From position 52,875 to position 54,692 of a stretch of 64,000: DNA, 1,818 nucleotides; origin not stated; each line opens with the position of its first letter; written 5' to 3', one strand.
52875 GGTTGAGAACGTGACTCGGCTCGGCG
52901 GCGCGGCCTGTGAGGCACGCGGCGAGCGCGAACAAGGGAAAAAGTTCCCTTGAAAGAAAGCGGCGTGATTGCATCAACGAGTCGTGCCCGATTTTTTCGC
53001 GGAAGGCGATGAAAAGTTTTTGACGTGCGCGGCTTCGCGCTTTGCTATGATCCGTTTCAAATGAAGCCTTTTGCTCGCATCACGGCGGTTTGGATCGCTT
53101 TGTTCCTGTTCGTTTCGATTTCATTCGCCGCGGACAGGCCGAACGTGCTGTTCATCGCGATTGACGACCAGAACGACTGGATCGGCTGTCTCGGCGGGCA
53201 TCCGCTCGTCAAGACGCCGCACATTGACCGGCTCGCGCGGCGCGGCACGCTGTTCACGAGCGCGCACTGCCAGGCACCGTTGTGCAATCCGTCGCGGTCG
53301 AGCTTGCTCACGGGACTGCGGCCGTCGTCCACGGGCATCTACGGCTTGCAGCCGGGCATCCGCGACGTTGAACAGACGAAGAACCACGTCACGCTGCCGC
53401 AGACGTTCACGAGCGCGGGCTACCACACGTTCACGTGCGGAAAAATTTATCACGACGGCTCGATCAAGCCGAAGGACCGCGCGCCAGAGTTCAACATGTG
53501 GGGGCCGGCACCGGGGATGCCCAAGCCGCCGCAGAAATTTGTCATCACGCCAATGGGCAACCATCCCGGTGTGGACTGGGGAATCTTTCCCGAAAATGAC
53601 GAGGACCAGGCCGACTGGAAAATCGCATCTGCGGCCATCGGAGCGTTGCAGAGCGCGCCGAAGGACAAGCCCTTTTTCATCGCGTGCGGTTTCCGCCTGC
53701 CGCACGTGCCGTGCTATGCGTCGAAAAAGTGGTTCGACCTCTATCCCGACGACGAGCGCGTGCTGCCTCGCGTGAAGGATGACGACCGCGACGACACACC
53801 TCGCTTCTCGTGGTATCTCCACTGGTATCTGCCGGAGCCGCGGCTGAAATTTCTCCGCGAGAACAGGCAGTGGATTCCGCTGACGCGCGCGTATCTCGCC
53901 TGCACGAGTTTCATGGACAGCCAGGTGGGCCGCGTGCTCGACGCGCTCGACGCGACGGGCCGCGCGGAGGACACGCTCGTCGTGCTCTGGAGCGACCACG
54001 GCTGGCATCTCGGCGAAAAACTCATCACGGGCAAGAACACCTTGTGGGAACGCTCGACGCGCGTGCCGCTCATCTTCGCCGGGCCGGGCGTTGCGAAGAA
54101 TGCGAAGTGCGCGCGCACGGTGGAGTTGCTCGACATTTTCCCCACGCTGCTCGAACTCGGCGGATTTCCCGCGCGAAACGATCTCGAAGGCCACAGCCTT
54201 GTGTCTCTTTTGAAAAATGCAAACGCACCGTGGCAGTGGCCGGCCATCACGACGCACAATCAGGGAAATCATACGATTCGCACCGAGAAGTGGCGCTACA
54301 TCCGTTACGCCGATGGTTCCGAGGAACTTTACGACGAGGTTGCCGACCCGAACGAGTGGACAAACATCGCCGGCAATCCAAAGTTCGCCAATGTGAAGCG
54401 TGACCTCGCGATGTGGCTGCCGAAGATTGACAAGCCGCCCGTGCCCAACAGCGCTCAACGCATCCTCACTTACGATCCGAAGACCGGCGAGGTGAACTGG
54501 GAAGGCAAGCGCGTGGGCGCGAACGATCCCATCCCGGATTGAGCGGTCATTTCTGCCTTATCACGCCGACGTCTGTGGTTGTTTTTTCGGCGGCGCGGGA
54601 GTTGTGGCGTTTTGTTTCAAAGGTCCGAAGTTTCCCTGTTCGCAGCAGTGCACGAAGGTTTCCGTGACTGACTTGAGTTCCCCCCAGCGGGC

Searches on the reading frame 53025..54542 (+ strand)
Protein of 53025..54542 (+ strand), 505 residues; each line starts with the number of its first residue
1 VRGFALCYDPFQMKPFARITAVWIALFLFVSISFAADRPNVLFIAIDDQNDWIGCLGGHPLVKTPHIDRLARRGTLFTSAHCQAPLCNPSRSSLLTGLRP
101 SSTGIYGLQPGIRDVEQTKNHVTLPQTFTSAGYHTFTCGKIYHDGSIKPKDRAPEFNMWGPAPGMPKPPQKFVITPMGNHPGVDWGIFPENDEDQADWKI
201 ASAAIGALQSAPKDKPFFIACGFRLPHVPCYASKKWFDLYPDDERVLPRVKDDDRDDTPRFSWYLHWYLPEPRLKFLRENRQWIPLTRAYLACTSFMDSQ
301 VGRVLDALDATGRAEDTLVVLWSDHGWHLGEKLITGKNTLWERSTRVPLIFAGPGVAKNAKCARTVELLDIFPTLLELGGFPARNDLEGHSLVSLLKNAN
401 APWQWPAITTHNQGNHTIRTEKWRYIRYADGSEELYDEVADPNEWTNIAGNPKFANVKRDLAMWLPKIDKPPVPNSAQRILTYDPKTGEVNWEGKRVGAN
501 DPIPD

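Call 98: search_protein_families(library=pfam, proteins=[window:53025-54542:+], max_evalue=0.0001)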
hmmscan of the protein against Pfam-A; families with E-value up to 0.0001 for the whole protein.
window:53025-54542:+ (505 aa): 3 families
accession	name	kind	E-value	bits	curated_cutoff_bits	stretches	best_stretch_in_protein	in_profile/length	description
PF00884.28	Sulfatase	-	1.7e-46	159.4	25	1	39-380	1-300/301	Sulfatase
PF16347.10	SGSH_C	-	1.3e-15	58.3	29.3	1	331-465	2-148/154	N-sulphoglucosamine sulphohydrolase, C-terminal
PF01663.27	Phosphodiest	-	2.2e-10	41.1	23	1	63-114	19-74/342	Type I phosphodiesterase / nucleotide pyrophosphatase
